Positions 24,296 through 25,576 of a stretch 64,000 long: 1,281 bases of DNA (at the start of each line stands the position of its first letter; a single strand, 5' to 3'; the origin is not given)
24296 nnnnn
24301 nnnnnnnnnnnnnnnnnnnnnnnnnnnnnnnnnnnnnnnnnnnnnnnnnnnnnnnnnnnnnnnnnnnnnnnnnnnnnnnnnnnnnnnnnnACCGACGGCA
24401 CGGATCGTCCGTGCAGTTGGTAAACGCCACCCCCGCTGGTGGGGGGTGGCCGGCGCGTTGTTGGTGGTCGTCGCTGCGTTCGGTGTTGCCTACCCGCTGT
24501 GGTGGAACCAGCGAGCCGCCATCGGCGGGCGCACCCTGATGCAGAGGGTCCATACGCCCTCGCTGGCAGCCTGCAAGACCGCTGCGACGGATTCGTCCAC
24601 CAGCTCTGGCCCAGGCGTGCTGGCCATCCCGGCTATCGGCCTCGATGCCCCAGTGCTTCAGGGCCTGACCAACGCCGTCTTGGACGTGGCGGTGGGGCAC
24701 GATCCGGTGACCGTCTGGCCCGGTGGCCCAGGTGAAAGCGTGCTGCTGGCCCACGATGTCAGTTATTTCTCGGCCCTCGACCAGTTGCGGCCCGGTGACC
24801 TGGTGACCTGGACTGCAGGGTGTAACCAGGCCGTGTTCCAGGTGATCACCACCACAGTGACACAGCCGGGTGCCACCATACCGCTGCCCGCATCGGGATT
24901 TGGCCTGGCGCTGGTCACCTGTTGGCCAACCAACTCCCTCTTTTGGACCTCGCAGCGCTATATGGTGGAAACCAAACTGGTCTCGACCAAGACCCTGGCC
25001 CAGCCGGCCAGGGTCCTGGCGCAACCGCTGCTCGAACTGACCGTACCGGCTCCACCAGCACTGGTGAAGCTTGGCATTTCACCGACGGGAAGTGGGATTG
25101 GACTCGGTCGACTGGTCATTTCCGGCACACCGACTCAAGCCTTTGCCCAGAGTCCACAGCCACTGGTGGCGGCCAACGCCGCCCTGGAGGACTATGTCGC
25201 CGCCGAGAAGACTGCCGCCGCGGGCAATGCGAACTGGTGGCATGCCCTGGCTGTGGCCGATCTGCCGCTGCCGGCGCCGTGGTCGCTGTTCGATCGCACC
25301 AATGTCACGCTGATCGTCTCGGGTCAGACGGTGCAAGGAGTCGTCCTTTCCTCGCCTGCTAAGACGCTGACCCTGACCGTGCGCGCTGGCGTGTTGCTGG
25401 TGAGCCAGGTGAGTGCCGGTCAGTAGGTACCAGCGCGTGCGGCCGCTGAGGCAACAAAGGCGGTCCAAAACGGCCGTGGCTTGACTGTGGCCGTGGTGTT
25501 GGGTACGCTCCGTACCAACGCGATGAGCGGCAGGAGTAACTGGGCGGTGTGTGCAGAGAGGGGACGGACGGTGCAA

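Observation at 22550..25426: AT-rich-promoted DUF3494 (ice-binding-like) surface protein with variant sorting signal, paired with an extended sortase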

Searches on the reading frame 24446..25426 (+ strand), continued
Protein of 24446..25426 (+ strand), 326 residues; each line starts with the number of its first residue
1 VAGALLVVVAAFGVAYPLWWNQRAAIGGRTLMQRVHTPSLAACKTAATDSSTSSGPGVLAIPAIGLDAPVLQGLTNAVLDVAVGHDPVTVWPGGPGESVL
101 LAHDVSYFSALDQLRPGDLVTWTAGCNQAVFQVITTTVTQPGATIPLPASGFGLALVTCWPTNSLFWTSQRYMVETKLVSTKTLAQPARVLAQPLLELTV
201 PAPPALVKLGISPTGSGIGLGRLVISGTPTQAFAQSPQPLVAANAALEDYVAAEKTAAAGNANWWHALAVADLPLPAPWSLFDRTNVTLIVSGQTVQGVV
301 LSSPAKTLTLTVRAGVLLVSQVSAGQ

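Call 41: search_solved_structures(query=A1, max_evalue=0.01, show_alignments=2)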
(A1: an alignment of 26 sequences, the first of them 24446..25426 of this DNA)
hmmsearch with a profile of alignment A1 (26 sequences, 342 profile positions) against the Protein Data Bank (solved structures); distinct sequences matched with E-value up to 0.01: 43.
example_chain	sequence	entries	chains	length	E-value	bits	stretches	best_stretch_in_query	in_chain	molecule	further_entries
8t28_A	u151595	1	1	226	1e-14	57.5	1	67-178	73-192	Class C sortase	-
2ln7_A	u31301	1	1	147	1.9e-13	53.4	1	64-197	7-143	LPXTG-site transpeptidase family protein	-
4g1h_A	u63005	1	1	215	7.6e-13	51.4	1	67-209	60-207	Sortase family protein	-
3re9_A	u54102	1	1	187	1.5e-12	50.4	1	61-179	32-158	Sortase-like protein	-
8gr6_A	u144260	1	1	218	6.3e-12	48.3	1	72-179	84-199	Sortase-like protein, putative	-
4d7w_A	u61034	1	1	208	1.5e-11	47.1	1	35-179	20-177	SORTASE FAMILY PROTEIN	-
4d70_A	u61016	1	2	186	1.8e-11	46.9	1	58-196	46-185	SORTASE FAMILY PROTEIN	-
3o0p_A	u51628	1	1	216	2.6e-11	46.3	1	65-178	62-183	Sortase family protein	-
2w1k_A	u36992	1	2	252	3.4e-11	46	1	67-209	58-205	PUTATIVE SORTASE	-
5go6_A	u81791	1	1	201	7.1e-11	44.9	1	28-205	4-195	Putative secreted protein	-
6ixz_A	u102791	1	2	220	1.1e-10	44.3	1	69-192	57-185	Sortase family protein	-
7d6p_A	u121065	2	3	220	1.7e-10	43.7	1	69-179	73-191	Sortase family protein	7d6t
8guu_A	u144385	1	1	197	2.1e-10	43.4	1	73-159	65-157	Sortase-like protein, putative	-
4g1j_A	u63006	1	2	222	2.7e-10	43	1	65-200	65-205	Sortase family protein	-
5go5_A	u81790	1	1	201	3.7e-10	42.5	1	28-204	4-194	sortase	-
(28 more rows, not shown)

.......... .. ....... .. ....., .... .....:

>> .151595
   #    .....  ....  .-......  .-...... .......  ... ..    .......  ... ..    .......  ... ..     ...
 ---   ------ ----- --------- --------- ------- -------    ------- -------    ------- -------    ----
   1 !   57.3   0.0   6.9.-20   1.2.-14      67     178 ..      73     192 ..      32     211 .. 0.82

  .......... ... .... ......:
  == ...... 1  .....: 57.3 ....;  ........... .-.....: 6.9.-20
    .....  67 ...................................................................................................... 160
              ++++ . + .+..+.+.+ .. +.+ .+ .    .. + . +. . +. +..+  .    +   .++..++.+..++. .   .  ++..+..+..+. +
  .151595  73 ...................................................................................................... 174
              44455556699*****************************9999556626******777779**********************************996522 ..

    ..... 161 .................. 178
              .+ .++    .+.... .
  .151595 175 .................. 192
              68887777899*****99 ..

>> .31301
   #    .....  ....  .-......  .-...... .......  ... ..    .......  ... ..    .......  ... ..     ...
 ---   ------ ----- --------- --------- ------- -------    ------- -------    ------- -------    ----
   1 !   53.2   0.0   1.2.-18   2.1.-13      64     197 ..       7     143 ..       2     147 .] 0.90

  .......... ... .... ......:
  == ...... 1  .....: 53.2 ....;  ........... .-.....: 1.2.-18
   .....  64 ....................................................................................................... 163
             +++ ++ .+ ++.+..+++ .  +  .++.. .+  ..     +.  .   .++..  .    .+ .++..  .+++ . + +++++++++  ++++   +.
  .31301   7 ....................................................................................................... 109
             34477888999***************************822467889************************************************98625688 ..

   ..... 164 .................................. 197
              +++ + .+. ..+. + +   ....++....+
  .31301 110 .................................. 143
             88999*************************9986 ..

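Call 42: find_encoding_contigs(protein=P0002, flank=5000, max_places=3)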
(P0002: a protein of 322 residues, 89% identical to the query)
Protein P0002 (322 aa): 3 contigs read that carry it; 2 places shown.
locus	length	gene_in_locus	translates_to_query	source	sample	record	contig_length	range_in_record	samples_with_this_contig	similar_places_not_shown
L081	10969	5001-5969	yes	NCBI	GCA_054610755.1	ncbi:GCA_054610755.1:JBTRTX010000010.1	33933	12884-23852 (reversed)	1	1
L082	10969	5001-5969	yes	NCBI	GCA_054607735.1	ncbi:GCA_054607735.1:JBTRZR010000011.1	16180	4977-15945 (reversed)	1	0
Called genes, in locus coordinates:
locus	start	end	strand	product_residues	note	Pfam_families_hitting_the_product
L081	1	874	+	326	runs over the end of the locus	PF01869:BcrAD_BadFG (weak)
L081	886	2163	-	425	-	PF07690:MFS_1, PF13347:MFS_2, PF07690:MFS_1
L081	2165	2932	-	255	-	PF02585:PIG-L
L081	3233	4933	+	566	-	PF11999:Ice_binding, PF16640:Big_3_5 (weak)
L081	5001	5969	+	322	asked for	PF04203:Sortase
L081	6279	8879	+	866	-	PF00133:tRNA-synt_1, PF09334:tRNA-synt_1g, PF13603:tRNA-synt_1_2 (weak), PF09334:tRNA-synt_1g (weak), PF08264:Anticodon_1, PF10458:Val_tRNA-synt_C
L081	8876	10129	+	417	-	PF08245:Mur_ligase_M (weak), PF02875:Mur_ligase_C (weak), PF27239:FOL3_C (weak)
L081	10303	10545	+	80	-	-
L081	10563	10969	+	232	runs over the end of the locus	PF20582:UPF0758_N, PF04002:RadC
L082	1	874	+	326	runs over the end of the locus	PF01869:BcrAD_BadFG (weak)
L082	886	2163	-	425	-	PF07690:MFS_1, PF13347:MFS_2, PF07690:MFS_1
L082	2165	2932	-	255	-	PF02585:PIG-L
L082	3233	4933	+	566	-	PF11999:Ice_binding, PF16640:Big_3_5 (weak)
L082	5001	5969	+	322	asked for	PF04203:Sortase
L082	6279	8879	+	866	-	PF00133:tRNA-synt_1, PF09334:tRNA-synt_1g, PF13603:tRNA-synt_1_2 (weak), PF09334:tRNA-synt_1g (weak), PF08264:Anticodon_1, PF10458:Val_tRNA-synt_C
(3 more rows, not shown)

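Call 71: search_protein_families(library=ncbifam, proteins=[P0039, P0042, P0079, P0103, P0058, P0070, P0107, P0036], max_evalue=0.00001)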
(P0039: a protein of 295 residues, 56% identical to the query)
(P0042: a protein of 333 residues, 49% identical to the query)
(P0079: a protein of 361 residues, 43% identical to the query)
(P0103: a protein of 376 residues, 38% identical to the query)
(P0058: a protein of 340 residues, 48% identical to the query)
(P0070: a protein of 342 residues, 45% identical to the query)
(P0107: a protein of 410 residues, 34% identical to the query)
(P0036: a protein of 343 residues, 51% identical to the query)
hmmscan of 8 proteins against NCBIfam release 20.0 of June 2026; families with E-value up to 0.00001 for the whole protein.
P0039 (295 aa): 5 families
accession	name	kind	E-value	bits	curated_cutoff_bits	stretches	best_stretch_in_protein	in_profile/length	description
NF058671.1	sortase_SrtD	exception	3e-12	46.6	140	1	23-148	60-186/187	class D sortase, LPxTATN-specific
NF033746.1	class_D_sortase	subfamily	3.5e-12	46.3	165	1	25-150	8-134/135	class D sortase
TIGR03784.1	marine_sortase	equivalog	6.4e-11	42.2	158.25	1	29-146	53-173/174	class GN sortase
NF033747.1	class_E_sortase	subfamily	3.5e-08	33.5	160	1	22-154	66-210/211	class E sortase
TIGR01076.1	sortase_fam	subfamily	4.1e-06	26.6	39.35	1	28-147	1-125/136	sortase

P0042 (333 aa): 6 families
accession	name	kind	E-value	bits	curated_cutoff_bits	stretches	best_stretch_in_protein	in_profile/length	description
NF058671.1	sortase_SrtD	exception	1.1e-14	54.6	140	1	29-184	28-185/187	class D sortase, LPxTATN-specific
NF033746.1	class_D_sortase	subfamily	3.3e-14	52.9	165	1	61-184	8-131/135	class D sortase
TIGR03784.1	marine_sortase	equivalog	4.8e-12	45.8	158.25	1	65-184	53-174/174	class GN sortase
NF033747.1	class_E_sortase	subfamily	2.8e-09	37.1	160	1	9-186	14-205/211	class E sortase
TIGR01076.1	sortase_fam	subfamily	7.6e-08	32.2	39.35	1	64-182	1-123/136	sortase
NF033745.1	class_C_sortase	subfamily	9.1e-06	25.6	160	0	63-184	93-218/220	class C sortase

P0079 (361 aa): 6 families
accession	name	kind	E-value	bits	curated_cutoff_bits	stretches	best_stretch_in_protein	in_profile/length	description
NF058671.1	sortase_SrtD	exception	5.3e-15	55.6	140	1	81-214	52-186/187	class D sortase, LPxTATN-specific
NF033746.1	class_D_sortase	subfamily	1.4e-14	54.1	165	1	90-216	7-134/135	class D sortase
TIGR03784.1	marine_sortase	equivalog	5.3e-13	49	158.25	1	92-213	50-174/174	class GN sortase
NF033747.1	class_E_sortase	subfamily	6.9e-12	45.6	160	1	29-218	13-208/211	class E sortase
TIGR01076.1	sortase_fam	subfamily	3.7e-09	36.5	39.35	1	94-217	1-129/136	sortase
NF033745.1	class_C_sortase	subfamily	9.6e-09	35.3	160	1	91-213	92-218/220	class C sortase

P0103 (376 aa): 6 families
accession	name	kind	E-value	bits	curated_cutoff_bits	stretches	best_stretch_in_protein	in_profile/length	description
NF058671.1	sortase_SrtD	exception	3.3e-15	56.3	140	1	67-205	46-185/187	class D sortase, LPxTATN-specific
NF033746.1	class_D_sortase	subfamily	8.1e-14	51.6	165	1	79-208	4-134/135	class D sortase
NF033747.1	class_E_sortase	subfamily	3.6e-13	49.8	160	1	38-209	17-207/211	class E sortase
TIGR01076.1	sortase_fam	subfamily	5.1e-12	45.7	39.35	1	86-213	1-133/136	sortase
TIGR03784.1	marine_sortase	equivalog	1.2e-11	44.6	158.25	1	88-204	54-173/174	class GN sortase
NF033745.1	class_C_sortase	subfamily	2.7e-09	37.1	160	1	86-205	94-218/220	class C sortase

P0058 (340 aa): 6 families
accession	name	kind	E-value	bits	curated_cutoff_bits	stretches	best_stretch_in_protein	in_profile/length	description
NF058671.1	sortase_SrtD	exception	5.1e-15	55.6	140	1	65-192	58-186/187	class D sortase, LPxTATN-specific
NF033746.1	class_D_sortase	subfamily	3.7e-14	52.7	165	1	72-194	11-134/135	class D sortase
NF033747.1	class_E_sortase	subfamily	1.6e-12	47.7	160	1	13-198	10-210/211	class E sortase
TIGR03784.1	marine_sortase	equivalog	2e-12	47.1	158.25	1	74-190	54-173/174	class GN sortase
TIGR01076.1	sortase_fam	subfamily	2.6e-08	33.7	39.35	1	72-191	1-125/136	sortase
NF033745.1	class_C_sortase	subfamily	1.3e-06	28.3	160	1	71-177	93-207/220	class C sortase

P0070 (342 aa): 6 families
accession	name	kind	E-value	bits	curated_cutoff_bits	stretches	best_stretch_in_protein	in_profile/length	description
NF058671.1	sortase_SrtD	exception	1.5e-13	50.8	140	1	15-195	4-186/187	class D sortase, LPxTATN-specific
NF033746.1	class_D_sortase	subfamily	7.6e-12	45.2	165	1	71-197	7-134/135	class D sortase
NF033747.1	class_E_sortase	subfamily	1.8e-11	44.3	160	1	10-196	7-205/211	class E sortase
TIGR03784.1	marine_sortase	equivalog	1.1e-10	41.4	158.25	1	77-193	54-173/174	class GN sortase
NF033745.1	class_C_sortase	subfamily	2.5e-06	27.4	160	1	63-181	81-208/220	class C sortase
TIGR01076.1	sortase_fam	subfamily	2.5e-06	27.3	39.35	1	75-194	1-125/136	sortase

P0107 (410 aa): 6 families
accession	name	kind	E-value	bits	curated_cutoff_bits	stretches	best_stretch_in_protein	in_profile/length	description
NF058671.1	sortase_SrtD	exception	5.7e-20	71.8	140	1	60-237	5-186/187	class D sortase, LPxTATN-specific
NF033746.1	class_D_sortase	subfamily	4.4e-19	68.6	165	1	115-237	8-132/135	class D sortase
NF033747.1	class_E_sortase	subfamily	3.2e-14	53.3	160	1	68-202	18-162/211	class E sortase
TIGR03784.1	marine_sortase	equivalog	1.8e-11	44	158.25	1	118-236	52-174/174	class GN sortase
TIGR01076.1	sortase_fam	subfamily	2.4e-10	40.3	39.35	1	118-235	1-124/136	sortase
NF033745.1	class_C_sortase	subfamily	4.2e-07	29.9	160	1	117-236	93-218/220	class C sortase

P0036 (343 aa): 6 families
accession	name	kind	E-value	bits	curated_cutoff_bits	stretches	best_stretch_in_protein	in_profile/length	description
NF058671.1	sortase_SrtD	exception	4.8e-13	49.2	140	1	55-193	46-185/187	class D sortase, LPxTATN-specific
NF033746.1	class_D_sortase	subfamily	1.6e-12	47.4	165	1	74-194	11-132/135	class D sortase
TIGR03784.1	marine_sortase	equivalog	1.9e-11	43.9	158.25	1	74-193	52-174/174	class GN sortase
NF033747.1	class_E_sortase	subfamily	4.1e-09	36.6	160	1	11-191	4-201/211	class E sortase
TIGR01076.1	sortase_fam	subfamily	1.4e-08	34.6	39.35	1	74-191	1-123/136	sortase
NF033745.1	class_C_sortase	subfamily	1.5e-08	34.7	160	1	62-193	83-218/220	class C sortase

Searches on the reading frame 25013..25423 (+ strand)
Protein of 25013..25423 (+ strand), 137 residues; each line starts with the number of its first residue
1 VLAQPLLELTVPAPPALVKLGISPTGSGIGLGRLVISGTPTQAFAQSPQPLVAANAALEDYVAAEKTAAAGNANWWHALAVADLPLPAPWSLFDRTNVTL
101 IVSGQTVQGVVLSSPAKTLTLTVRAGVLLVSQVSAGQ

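Call 32: predict_structure(alignment_id=A3)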
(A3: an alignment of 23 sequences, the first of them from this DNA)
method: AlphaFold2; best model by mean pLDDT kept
length: 137 residues; sequences in the alignment: 23
mean_pLDDT: 84.0   pTM: 0.76
mean pLDDT of the five models: 84.0, 82.7, 81.8, 80.8, 77.6
residues with pLDDT >= 90: 94; 70-90: 14; 50-70: 11; < 50: 18
segments of 3 or more residues with pLDDT < 50: 1-12, 21-26
pLDDT, mean of each block of 10 residues (from residue 1): 42 52 53 94 92 91 94 95 96 93 96 96 93 92
secondary structure, 60 per line:
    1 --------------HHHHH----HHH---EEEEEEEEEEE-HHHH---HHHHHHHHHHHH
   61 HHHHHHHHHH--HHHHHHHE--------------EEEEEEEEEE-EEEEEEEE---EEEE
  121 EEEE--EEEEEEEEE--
elements in order: H15-19 E30-40 H42-45 H49-70 H73-79 E95-104 E106-113 E117-124 E127-135

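Call 36: fold_search(model_id=the predicted structure, library=pdb)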
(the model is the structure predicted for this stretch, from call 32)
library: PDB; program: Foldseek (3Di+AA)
matches with E <= 10: 498; with E <= 0.001: 0
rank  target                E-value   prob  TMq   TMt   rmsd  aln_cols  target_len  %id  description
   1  5ig5_F                2.2e-01  0.44  0.36  0.34   8.7       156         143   12  Crystal structure of N. vectensis CaMKII-B hub at pH 4.2 (released 2016-03-23)
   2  5ig5_A                2.2e-01  0.38  0.35  0.35   8.8       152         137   10  Crystal structure of N. vectensis CaMKII-B hub at pH 4.2 (released 2016-03-23)
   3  5wlc_SM               2.7e-01  0.13  0.23  0.13  13.2       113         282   11  The complete structure of the small subunit processome (released 2017-09-27)
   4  8fkp_NS               3.4e-01  0.63  0.20  0.09   1.6        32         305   16  Human nucleolar pre-60S ribosomal subunit (State A1) (released 2023-07-12)
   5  8eti_x                3.4e-01  0.08  0.23  0.12  13.2       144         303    7  Fkbp39 associated 60S nascent ribosome State 1 (released 2022-11-30)
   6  8eup_x                3.9e-01  0.60  0.20  0.09   1.6        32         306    9  Ytm1 associated 60S nascent ribosome State 1A (released 2022-11-30)
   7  7mqa_SM               3.9e-01  0.10  0.22  0.13  15.0       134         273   10  Cryo-EM structure of the human SSU processome, state post-A1 (released 2021-09-22)
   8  8euy_x                4.7e-01  0.30  0.30  0.15  11.0       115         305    9  Ytm1 associated nascent 60S ribosome (-fkbp39) State 1A (released 2022-11-30)
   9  8s7l_B                5.0e-01  0.41  0.42  0.26   8.0       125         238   10  Crystal structure of a double mutant of VirB8-like OrfG central and C-terminal domains of Streptococcus thermophilus I (released 2025-03-12)
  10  6lqr_5G               5.0e-01  0.15  0.25  0.17  10.8       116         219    9  Cryo-EM structure of 90S small subunit preribosomes in transition states (State C) (released 2020-09-16)
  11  5ig5_D                5.3e-01  0.33  0.39  0.39   8.7       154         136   11  Crystal structure of N. vectensis CaMKII-B hub at pH 4.2 (released 2016-03-23)
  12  2pz1                  5.3e-01  0.14  0.27  0.12  13.8       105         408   10  Crystal Structure of Auto-inhibited Asef (released 2007-08-21)
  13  5ig3_A                5.6e-01  0.25  0.36  0.35  12.5       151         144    8  Crystal structure of the human CaMKII-alpha hub (released 2016-03-23)
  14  9vxg_A                6.0e-01  0.16  0.27  0.27   7.4       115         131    8  ROS-Sensing Transcription Factor YchJ Regulates the RssB-RpoS Pathway to Protect Salmonella Against Oxidative Attack b (released 2025-08-06)
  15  5ig5_B                6.4e-01  0.15  0.32  0.32   8.6       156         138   12  Crystal structure of N. vectensis CaMKII-B hub at pH 4.2 (released 2016-03-23)
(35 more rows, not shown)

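Call 52: find_homologous_proteins(query=A3, max_evalue=0.001)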
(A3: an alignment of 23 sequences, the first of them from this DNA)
Query A3 (23 sequences) (137 aa, profile of the alignment): 33 proteins with E <= 0.001 among 8000 candidates.
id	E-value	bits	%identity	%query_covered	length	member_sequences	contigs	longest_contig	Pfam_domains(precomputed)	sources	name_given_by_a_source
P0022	5.9e-46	174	57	93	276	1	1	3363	PF04203.19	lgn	-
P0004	3.8e-44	168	70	96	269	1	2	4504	PF04203.19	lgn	-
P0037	7.5e-44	167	50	98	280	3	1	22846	PF04203.19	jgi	jgi:LPXTG-site transpeptidase (sortase) family protein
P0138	1.1e-35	140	33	58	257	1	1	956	PF04203.19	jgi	jgi:hypothetical protein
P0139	3.1e-35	139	36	77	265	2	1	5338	PF04203.19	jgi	jgi:hypothetical protein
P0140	6.9e-35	138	38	77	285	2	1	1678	PF04203.19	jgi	jgi:sortase A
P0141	1.1e-34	137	43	61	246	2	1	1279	-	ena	-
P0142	1.4e-34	137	34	52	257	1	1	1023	PF04203.19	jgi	jgi:hypothetical protein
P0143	1.5e-34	137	27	47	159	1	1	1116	-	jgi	jgi:hypothetical protein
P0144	4.0e-34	135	41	58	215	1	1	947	-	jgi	jgi:hypothetical protein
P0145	4.2e-33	132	25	47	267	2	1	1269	PF04203.19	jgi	jgi:LPXTG-site transpeptidase (sortase) family protein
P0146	4.2e-32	129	30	36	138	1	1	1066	-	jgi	jgi:hypothetical protein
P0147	1.9e-31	127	29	78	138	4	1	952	-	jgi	jgi:hypothetical protein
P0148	2.2e-31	126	35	77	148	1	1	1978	-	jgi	-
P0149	5.6e-31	125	39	39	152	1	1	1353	-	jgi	-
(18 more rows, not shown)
